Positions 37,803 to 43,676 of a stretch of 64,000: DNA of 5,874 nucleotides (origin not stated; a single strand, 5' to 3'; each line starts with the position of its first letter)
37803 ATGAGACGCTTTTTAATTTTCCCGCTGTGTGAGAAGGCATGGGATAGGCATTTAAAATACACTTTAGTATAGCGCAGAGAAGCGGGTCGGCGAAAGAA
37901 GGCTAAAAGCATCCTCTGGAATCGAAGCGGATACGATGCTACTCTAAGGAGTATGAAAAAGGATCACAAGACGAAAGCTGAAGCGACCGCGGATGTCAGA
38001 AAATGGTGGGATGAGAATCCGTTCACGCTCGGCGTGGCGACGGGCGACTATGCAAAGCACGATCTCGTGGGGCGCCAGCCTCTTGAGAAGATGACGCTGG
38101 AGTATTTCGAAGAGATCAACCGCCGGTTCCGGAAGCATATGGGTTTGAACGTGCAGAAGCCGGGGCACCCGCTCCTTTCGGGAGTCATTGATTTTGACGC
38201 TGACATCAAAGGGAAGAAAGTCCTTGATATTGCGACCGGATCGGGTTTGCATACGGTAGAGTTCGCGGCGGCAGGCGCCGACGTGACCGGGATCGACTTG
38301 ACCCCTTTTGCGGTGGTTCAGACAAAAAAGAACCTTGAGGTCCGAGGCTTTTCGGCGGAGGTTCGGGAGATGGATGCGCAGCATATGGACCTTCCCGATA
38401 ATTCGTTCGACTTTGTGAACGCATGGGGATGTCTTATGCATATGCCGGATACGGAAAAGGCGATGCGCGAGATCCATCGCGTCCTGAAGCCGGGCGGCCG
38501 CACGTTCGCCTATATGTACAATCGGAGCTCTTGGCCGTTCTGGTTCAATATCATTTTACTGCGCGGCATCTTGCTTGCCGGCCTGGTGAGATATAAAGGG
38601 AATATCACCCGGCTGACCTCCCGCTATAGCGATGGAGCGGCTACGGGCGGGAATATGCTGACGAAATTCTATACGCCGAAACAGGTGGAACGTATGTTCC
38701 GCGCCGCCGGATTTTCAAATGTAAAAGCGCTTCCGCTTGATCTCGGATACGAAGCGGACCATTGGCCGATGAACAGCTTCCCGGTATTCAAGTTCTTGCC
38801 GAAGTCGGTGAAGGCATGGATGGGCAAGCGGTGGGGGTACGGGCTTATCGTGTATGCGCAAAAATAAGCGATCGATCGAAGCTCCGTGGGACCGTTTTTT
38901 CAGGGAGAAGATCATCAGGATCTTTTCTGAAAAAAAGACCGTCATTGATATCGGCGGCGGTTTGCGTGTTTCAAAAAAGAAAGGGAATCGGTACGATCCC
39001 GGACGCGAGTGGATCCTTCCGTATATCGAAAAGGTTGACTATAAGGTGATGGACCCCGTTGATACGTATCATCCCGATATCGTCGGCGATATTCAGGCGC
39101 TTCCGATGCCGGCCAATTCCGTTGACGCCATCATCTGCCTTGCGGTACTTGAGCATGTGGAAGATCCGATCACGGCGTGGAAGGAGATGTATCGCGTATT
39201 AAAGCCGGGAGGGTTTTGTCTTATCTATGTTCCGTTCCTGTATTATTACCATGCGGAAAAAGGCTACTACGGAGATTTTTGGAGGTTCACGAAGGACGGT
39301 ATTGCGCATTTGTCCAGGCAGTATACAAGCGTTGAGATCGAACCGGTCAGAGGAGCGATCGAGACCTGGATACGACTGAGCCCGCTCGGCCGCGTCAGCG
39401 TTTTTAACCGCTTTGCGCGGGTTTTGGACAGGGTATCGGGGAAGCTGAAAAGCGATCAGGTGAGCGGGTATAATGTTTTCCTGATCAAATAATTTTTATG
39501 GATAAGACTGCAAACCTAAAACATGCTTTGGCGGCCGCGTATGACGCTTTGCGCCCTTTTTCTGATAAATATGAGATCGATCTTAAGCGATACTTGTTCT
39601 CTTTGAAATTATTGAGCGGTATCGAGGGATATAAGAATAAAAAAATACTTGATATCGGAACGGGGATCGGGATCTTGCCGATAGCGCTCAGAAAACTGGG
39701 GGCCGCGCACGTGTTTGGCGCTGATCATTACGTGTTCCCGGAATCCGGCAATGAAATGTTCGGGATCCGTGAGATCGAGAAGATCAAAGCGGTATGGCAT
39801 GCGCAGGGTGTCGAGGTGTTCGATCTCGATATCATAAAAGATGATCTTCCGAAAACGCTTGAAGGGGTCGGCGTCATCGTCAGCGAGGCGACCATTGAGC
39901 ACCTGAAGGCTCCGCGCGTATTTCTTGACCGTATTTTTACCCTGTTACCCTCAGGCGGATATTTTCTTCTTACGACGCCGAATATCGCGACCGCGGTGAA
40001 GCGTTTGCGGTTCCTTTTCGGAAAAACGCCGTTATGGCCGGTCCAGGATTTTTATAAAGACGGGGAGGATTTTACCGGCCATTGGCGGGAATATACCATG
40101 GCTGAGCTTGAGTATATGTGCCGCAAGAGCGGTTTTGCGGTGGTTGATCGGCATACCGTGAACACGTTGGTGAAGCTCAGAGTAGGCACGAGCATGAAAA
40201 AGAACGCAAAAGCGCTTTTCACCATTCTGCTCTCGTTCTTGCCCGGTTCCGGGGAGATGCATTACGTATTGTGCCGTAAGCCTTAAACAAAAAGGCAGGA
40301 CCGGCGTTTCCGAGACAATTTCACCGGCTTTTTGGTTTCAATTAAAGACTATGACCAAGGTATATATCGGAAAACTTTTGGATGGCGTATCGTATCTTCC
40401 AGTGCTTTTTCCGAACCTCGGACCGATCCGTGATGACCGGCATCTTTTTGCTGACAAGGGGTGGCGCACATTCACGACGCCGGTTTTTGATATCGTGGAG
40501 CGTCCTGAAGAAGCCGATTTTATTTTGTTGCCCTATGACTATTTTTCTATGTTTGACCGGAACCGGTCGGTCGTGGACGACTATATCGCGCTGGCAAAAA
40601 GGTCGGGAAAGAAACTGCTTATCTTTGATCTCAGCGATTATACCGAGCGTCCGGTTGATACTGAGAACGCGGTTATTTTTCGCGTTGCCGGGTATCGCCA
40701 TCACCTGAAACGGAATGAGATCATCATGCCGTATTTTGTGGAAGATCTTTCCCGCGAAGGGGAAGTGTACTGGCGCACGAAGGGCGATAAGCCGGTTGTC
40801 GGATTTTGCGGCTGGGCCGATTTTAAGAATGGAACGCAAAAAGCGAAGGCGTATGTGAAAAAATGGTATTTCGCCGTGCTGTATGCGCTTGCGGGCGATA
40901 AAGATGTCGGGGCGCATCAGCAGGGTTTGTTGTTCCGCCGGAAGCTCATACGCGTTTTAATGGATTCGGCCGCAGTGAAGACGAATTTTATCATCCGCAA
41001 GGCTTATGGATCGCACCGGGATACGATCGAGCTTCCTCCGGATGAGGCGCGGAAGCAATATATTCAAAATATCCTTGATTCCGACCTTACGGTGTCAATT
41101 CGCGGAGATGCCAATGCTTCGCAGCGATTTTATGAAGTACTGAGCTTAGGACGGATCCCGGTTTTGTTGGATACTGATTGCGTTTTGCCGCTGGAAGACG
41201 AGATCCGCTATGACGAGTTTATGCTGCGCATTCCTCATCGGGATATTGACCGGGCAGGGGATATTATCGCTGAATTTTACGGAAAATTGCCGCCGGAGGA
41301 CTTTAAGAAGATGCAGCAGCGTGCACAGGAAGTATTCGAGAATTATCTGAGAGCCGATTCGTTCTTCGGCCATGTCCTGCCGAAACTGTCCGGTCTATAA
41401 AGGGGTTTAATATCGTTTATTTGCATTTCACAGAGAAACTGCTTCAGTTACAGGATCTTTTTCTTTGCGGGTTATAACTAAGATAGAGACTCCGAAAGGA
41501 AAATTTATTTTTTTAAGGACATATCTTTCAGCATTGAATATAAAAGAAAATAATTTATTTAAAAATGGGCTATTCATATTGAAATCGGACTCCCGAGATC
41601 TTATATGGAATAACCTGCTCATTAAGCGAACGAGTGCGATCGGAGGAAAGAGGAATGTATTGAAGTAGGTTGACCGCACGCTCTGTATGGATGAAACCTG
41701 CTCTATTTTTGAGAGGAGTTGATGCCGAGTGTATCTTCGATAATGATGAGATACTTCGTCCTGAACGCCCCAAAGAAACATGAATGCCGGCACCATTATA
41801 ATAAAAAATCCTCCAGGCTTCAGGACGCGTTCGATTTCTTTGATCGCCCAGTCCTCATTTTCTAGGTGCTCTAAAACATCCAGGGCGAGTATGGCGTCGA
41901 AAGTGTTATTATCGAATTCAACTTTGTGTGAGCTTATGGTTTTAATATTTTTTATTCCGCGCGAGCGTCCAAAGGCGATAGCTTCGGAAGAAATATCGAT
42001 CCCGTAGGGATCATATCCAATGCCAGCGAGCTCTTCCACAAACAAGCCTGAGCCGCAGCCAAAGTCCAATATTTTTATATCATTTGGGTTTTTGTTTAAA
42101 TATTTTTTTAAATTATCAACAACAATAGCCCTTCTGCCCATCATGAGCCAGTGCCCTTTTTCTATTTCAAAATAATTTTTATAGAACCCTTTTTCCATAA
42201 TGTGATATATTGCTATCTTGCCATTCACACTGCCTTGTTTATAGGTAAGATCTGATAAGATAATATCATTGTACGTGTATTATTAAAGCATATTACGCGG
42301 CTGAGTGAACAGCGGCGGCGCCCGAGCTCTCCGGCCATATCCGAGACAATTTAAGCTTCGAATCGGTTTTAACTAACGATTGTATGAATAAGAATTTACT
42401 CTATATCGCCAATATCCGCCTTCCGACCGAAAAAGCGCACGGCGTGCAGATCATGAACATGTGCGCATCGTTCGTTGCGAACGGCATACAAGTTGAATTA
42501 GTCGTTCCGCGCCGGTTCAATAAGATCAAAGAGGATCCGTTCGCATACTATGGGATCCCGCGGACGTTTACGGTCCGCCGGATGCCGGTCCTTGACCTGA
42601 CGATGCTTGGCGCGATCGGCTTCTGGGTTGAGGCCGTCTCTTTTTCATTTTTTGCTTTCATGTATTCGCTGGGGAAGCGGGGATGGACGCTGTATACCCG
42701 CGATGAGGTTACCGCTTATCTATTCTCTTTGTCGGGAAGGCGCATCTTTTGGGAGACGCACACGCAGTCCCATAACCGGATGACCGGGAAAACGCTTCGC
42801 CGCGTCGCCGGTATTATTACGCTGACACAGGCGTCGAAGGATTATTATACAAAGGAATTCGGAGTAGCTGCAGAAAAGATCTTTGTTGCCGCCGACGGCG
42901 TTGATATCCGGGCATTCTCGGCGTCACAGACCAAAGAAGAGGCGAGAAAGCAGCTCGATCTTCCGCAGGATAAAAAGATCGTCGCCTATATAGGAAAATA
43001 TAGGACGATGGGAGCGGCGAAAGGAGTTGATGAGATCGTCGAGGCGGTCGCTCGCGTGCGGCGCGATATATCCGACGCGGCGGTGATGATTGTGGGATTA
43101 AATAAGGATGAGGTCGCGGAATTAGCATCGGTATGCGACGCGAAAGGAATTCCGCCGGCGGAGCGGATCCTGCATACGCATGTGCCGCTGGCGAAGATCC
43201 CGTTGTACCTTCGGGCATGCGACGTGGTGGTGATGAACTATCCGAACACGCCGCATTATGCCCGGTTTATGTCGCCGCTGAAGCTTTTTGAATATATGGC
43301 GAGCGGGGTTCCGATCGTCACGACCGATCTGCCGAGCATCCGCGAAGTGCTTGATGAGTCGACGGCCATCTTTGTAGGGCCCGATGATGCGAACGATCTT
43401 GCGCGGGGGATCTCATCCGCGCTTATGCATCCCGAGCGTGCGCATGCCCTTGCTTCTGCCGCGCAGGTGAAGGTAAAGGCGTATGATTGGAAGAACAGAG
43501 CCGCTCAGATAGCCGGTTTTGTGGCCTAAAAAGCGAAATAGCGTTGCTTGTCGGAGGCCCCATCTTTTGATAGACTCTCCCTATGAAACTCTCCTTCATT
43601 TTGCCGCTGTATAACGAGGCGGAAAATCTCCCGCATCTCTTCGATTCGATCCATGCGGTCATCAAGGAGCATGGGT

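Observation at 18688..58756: ~40-kb glycosylation island with an unusual enzyme inventory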

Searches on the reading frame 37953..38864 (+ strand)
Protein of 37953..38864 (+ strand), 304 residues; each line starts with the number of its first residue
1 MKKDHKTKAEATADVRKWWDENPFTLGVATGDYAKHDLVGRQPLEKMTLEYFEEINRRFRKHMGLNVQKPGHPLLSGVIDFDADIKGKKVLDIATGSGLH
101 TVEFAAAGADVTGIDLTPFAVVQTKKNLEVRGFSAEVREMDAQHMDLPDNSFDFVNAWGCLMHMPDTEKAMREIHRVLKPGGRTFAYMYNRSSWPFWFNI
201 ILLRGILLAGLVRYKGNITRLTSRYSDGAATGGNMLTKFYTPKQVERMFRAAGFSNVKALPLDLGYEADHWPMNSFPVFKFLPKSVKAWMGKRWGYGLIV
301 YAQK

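Call 4: search_protein_families(library=pfam, proteins=[window:37953-38864:+], max_evalue=0.01)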
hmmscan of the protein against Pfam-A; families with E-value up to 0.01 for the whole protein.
window:37953-38864:+ (304 aa): 13 families
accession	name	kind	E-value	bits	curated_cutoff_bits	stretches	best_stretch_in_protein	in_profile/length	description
PF08241.18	Methyltransf_11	-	1.2e-23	84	21.2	1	91-185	1-94/95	Methyltransferase domain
PF13649.12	Methyltransf_25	-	7.4e-23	81.5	27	1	90-182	1-97/97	Methyltransferase domain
PF13847.12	Methyltransf_31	-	1.4e-19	70.6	27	1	86-185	3-108/145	Methyltransferase domain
PF13489.12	Methyltransf_23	-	9.9e-18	64.8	27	1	84-258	20-163/164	Methyltransferase domain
PF01209.24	Ubie_methyltran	-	3e-15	56.6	20.1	1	78-186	39-151/233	ubiE/COQ5 methyltransferase family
PF08242.18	Methyltransf_12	-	2.3e-14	54.3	30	1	91-183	1-97/98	Methyltransferase domain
PF06325.19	PrmA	-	2.9e-05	24.1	22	1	86-155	161-230/296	Ribosomal protein L11 methyltransferase (PrmA)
PF08003.17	Methyltransf_9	-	8.6e-05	22.1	23.8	1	83-183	112-214/315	Protein of unknown function (DUF1698)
PF03141.22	Methyltransf_29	-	0.00023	20.3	23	1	108-182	137-213/506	Putative S-adenosyl-L-methionine-dependent methyltransferase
PF09445.16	Methyltransf_15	-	0.00027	21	22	1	88-140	2-54/165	RNA cap guanine-N2 methyltransferase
PF05175.20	MTS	-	0.00084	19.5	23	1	84-155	30-102/170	Methyltransferase small domain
PF02353.26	CMAS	-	0.0054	16.5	27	1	86-183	62-161/273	Mycolic acid cyclopropane synthetase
PF03848.20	TehB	-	0.0078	16.1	20.4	0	76-181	20-127/193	Tellurite resistance protein TehB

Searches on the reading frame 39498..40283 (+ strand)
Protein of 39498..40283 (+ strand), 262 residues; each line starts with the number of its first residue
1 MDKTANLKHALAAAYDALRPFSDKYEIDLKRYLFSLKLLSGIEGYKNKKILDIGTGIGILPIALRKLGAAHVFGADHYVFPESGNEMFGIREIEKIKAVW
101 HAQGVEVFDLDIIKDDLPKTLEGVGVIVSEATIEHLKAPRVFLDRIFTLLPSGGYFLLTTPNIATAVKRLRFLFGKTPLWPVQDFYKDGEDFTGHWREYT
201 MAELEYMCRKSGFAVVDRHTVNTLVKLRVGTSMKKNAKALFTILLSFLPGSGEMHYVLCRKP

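Call 4: search_protein_families(library=pfam, proteins=[window:39498-40283:+], max_evalue=0.01)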
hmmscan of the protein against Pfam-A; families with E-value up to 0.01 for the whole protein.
window:39498-40283:+ (262 aa): 6 families
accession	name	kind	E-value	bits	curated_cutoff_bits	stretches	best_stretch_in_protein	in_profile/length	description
PF13489.12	Methyltransf_23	-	7.1e-16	58.8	27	1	44-216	20-162/164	Methyltransferase domain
PF06325.19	PrmA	-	2.3e-06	27.8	22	1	37-76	153-191/296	Ribosomal protein L11 methyltransferase (PrmA)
PF13847.12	Methyltransf_31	-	3e-06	27.4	27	1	108-167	58-118/145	Methyltransferase domain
PF08241.18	Methyltransf_11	-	7.6e-05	23.7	21.2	1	51-157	1-94/95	Methyltransferase domain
PF08242.18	Methyltransf_12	-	0.0019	19.3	30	1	51-156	1-98/98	Methyltransferase domain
PF13649.12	Methyltransf_25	-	0.0031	18.6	27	0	50-154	1-97/97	Methyltransferase domain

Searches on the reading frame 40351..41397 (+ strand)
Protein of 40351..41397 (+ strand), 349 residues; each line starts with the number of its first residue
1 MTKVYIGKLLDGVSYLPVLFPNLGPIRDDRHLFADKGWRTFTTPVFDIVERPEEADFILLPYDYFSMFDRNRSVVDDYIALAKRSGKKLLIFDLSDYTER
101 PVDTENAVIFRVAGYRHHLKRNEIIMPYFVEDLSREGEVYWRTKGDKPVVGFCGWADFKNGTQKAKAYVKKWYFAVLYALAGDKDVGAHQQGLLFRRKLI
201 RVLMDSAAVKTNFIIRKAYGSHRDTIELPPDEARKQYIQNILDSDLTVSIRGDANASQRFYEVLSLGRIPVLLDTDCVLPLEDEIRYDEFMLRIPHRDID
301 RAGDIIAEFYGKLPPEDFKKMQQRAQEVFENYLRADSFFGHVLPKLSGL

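Call 4: search_protein_families(library=pfam, proteins=[window:40351-41397:+], max_evalue=0.01)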
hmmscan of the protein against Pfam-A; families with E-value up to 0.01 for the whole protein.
window:40351-41397:+ (349 aa): 2 families
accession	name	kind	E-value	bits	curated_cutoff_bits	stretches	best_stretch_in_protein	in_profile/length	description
PF03016.20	Exostosin_GT47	-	3.8e-12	46.6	33.4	1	222-307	218-291/293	Exostosin GT47 domain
PF24785.1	RXYLT1_C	-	4.4e-06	26.7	27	1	196-275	34-108/187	RXYLT1 C-terminal domain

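Call 12: search_protein_families(library=ncbifam, proteins=[window:40351-41397:+], max_evalue=0.001)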
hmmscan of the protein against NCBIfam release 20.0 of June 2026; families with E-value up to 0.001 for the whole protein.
window:40351-41397:+ (349 aa): 0 families

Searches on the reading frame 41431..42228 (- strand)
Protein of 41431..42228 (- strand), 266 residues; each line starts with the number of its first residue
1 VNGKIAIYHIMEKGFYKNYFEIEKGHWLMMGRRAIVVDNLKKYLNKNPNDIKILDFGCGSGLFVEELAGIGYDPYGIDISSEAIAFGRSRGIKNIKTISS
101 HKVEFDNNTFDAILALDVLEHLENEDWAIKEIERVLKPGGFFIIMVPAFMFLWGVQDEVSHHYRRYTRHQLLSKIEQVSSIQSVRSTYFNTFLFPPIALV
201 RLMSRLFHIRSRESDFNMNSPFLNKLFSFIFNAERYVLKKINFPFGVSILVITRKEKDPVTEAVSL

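Call 5: search_protein_families(library=pfam, proteins=[window:41431-42228:-], max_evalue=0.01)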
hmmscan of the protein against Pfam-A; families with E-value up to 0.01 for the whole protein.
window:41431-42228:- (266 aa): 14 families
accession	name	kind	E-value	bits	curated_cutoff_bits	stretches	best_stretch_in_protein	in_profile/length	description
PF08241.18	Methyltransf_11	-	3.4e-21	76.1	21.2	1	54-144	1-95/95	Methyltransferase domain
PF13489.12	Methyltransf_23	-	5.1e-20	72.3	27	1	35-168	8-147/164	Methyltransferase domain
PF13649.12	Methyltransf_25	-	7.1e-17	62.3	27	1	53-140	1-97/97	Methyltransferase domain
PF13847.12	Methyltransf_31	-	2.5e-14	53.6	27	1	50-155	4-114/145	Methyltransferase domain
PF08242.18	Methyltransf_12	-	4e-14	53.6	30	1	54-142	1-98/98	Methyltransferase domain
PF03141.22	Methyltransf_29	-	1.2e-06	27.8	23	1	37-148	102-221/506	Putative S-adenosyl-L-methionine-dependent methyltransferase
PF07021.18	MetW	-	1.8e-06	28.2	21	1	48-155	12-117/193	Methionine biosynthesis protein MetW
PF01209.24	Ubie_methyltran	-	9.3e-06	25.6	20.1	1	48-145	48-152/233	ubiE/COQ5 methyltransferase family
PF03848.20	TehB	-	1.2e-05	25.3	20.4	1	51-145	32-133/193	Tellurite resistance protein TehB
PF02353.26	CMAS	-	8.2e-05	22.5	27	1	52-144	65-164/273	Mycolic acid cyclopropane synthetase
PF03291.22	mRNA_G-N7_MeTrfase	-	0.00045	19.8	26.6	0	39-107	51-119/315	mRNA (guanine-N(7))-methyltransferase domain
PF05148.21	Methyltransf_8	-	0.00084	19.7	27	1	37-144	60-156/219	Hypothetical methyltransferase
PF05401.17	NodS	-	0.0011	19.3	24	1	52-144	46-144/201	Nodulation protein S (NodS)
PF07757.19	AdoMet_MTase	-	0.0018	18.9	27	1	47-80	59-92/115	Predicted AdoMet-dependent methyltransferase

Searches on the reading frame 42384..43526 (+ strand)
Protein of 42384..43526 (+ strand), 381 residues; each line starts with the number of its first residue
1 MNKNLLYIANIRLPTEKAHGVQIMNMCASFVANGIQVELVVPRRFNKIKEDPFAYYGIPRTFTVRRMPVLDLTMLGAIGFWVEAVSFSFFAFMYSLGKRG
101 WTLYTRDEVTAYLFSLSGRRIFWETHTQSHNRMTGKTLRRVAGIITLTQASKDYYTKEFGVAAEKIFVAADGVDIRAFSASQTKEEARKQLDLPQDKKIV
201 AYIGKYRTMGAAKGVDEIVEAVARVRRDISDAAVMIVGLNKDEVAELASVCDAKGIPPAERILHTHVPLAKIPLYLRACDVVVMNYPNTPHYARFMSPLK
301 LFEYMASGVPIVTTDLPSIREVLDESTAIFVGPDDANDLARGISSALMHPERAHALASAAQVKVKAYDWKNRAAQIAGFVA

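Call 5: search_protein_families(library=pfam, proteins=[window:42384-43526:+], max_evalue=0.01)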
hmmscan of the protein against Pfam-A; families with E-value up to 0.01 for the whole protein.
window:42384-43526:+ (381 aa): 5 families
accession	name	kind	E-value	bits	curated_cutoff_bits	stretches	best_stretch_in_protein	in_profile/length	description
PF00534.26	Glycos_transf_1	-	2.6e-20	73.1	26.4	1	184-361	2-170/172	Glycosyl transferases group 1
PF13692.12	Glyco_trans_1_4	-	5.4e-20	72.5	27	1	198-347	2-140/142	Glycosyl transferases group 1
PF13524.12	Glyco_trans_1_2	-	3.4e-13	50.2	25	1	263-376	31-142/144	Glycosyl transferase-like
PF13439.12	Glyco_transf_4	-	9.2e-08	32.7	28.5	1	21-175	6-168/170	Glycosyltransferase Family 4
PF13579.12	Glyco_trans_4_4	-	0.0012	19.7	29.7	0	20-168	4-154/158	Glycosyl transferase 4-like domain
